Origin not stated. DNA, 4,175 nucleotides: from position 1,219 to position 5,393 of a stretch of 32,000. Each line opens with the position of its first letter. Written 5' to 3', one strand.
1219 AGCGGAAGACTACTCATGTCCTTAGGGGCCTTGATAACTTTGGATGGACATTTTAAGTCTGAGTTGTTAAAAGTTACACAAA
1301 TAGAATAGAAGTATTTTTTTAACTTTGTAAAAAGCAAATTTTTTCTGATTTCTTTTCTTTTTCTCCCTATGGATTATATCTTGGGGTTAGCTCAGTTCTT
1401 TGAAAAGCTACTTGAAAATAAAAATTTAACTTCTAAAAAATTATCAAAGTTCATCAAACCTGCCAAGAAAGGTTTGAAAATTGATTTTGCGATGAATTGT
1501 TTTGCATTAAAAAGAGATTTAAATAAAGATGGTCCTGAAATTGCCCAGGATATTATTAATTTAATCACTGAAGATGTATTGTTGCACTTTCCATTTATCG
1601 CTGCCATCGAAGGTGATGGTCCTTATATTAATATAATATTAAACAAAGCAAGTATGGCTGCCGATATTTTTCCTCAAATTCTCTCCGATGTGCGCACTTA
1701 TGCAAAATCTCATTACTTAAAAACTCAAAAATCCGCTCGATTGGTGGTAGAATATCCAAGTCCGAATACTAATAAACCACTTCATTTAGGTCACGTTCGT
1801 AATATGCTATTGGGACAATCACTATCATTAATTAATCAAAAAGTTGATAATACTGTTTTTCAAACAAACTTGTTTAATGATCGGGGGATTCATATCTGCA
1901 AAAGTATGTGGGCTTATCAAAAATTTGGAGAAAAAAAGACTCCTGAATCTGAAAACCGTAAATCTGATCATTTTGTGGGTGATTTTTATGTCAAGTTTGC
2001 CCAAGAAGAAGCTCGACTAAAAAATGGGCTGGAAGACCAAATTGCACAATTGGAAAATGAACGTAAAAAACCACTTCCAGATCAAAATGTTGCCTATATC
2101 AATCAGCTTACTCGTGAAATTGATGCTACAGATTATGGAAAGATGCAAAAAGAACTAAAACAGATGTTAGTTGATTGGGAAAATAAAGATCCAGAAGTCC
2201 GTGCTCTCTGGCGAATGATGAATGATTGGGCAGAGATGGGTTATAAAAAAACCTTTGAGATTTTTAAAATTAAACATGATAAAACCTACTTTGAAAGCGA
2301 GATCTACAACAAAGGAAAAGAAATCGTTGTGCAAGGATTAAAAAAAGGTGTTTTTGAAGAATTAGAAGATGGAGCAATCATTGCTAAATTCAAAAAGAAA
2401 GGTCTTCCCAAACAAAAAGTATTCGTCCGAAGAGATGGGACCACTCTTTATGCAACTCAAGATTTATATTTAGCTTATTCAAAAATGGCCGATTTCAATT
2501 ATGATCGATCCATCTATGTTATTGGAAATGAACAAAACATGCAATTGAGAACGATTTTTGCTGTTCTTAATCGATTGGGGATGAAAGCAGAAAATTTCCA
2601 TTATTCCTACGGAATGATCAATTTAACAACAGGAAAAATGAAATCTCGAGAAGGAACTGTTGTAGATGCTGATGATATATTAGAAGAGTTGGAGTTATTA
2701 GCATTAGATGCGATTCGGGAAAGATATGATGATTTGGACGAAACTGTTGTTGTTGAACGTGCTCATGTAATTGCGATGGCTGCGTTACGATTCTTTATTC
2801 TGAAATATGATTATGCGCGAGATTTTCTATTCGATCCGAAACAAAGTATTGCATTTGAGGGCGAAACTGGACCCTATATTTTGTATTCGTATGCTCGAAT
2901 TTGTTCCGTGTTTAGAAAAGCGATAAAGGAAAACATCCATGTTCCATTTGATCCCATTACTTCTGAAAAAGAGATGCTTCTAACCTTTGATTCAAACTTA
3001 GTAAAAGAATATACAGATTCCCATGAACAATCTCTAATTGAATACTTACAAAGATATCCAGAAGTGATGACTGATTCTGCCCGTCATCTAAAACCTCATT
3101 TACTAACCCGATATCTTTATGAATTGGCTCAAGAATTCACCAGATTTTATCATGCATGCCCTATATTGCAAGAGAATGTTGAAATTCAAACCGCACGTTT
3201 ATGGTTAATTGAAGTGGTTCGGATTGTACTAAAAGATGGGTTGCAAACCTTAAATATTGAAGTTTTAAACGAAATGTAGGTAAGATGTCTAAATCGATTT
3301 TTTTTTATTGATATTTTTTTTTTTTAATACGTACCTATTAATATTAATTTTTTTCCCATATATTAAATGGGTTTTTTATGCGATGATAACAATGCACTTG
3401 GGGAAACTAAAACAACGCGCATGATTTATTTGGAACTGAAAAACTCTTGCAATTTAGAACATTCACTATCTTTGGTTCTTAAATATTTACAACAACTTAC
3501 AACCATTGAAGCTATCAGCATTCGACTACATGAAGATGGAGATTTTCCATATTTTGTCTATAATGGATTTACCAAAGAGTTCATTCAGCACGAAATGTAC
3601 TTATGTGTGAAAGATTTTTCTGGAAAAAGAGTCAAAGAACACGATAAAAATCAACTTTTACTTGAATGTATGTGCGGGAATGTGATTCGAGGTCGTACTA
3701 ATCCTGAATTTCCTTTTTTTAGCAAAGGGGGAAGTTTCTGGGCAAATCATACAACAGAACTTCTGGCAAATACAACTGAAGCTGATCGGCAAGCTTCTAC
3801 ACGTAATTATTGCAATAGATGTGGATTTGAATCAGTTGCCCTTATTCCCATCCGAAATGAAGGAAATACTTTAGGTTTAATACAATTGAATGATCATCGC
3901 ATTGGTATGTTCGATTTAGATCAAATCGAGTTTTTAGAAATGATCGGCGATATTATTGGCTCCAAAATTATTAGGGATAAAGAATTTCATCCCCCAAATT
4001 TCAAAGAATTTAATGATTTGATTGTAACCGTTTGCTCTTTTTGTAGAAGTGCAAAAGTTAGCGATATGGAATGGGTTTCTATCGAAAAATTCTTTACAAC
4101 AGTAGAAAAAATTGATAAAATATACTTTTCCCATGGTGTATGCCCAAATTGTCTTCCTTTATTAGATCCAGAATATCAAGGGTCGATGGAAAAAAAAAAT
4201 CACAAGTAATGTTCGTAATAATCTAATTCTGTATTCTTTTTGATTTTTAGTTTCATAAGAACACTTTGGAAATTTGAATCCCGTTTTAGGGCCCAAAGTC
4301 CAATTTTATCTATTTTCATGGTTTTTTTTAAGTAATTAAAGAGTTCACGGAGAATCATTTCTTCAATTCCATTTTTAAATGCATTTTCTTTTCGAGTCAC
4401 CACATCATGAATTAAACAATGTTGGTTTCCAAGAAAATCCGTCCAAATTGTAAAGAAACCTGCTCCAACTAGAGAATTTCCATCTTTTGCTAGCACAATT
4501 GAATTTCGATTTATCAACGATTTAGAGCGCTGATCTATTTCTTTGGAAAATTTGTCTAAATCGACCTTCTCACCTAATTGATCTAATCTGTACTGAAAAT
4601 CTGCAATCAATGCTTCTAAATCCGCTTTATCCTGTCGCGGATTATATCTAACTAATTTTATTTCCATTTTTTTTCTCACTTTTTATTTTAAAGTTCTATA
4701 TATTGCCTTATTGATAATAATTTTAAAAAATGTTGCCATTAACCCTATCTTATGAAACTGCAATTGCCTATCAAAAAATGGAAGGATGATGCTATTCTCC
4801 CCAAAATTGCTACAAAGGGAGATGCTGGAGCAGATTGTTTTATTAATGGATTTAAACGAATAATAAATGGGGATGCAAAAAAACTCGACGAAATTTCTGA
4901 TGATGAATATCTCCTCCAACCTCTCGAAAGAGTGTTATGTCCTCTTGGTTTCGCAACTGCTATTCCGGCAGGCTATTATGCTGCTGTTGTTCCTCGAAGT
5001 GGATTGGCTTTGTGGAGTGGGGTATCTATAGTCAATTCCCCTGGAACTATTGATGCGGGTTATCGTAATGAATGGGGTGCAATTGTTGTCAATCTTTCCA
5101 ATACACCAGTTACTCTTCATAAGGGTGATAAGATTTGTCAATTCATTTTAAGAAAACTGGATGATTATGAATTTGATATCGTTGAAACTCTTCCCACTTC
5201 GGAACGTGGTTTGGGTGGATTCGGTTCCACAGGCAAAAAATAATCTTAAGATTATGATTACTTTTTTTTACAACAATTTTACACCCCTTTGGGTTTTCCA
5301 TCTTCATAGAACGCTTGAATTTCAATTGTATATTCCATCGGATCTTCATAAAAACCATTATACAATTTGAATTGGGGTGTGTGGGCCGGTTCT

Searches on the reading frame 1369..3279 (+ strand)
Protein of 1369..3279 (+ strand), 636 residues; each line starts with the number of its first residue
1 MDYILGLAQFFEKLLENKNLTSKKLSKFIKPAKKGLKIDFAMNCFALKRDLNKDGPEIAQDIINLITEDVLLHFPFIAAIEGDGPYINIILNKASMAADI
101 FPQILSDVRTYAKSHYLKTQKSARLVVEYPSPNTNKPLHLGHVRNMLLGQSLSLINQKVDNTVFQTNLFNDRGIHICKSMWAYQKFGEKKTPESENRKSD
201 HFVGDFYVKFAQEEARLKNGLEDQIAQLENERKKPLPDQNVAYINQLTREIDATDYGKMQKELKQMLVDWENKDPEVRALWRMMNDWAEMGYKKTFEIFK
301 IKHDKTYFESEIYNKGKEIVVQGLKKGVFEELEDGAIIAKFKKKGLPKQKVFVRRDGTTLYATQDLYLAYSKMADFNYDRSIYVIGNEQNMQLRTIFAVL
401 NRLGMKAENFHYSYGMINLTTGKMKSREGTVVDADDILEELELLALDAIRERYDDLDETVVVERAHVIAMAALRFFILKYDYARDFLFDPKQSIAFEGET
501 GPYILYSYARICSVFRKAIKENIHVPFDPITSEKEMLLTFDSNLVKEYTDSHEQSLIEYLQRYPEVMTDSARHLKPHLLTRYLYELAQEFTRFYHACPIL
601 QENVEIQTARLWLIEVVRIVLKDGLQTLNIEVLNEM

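Call 21: search_protein_families(library=pfam, proteins=[window:1369-3279:+], max_evalue=0.01)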
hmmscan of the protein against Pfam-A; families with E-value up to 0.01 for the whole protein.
window:1369-3279:+ (636 aa): 3 families
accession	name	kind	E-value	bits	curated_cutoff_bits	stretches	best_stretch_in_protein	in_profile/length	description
PF00750.26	tRNA-synt_1d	-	5.7e-36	124.6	23.3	1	115-489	11-348/349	tRNA synthetases class I (R), catalytic domain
PF05746.21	DALR_1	-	2.5e-31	108.6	22.3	1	504-636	1-117/117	DALR anticodon binding domain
PF03485.21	Arg_tRNA_synt_N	-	0.00016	22.6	21.5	1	27-91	24-85/85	Arginyl tRNA synthetase N terminal domain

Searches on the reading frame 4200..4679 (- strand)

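Call 21: search_protein_families(library=pfam, proteins=[window:4200-4679:-], max_evalue=0.01)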
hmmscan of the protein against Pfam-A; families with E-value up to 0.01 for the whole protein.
window:4200-4679:- (159 aa): 1 family
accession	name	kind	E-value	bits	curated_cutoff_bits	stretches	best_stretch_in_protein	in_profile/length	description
PF14553.12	YqbF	-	0.0019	18.4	27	1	101-120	13-32/43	YqbF, hypothetical protein domain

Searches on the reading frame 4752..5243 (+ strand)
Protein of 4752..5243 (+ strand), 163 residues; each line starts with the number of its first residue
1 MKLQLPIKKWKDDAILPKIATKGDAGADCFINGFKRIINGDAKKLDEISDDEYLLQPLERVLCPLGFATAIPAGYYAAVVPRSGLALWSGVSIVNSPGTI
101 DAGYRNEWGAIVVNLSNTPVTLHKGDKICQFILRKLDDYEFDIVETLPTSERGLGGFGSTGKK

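Call 21: search_protein_families(library=pfam, proteins=[window:4752-5243:+], max_evalue=0.01)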
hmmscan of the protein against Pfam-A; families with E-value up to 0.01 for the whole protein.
window:4752-5243:+ (163 aa): 2 families
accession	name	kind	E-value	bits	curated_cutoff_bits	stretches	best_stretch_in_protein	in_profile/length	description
PF00692.24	dUTPase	-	6.7e-21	74.8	22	1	49-161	20-129/129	dUTPase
PF22769.1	DCD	-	3.7e-13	50.3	27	1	44-135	61-152/153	dCTP deaminase-like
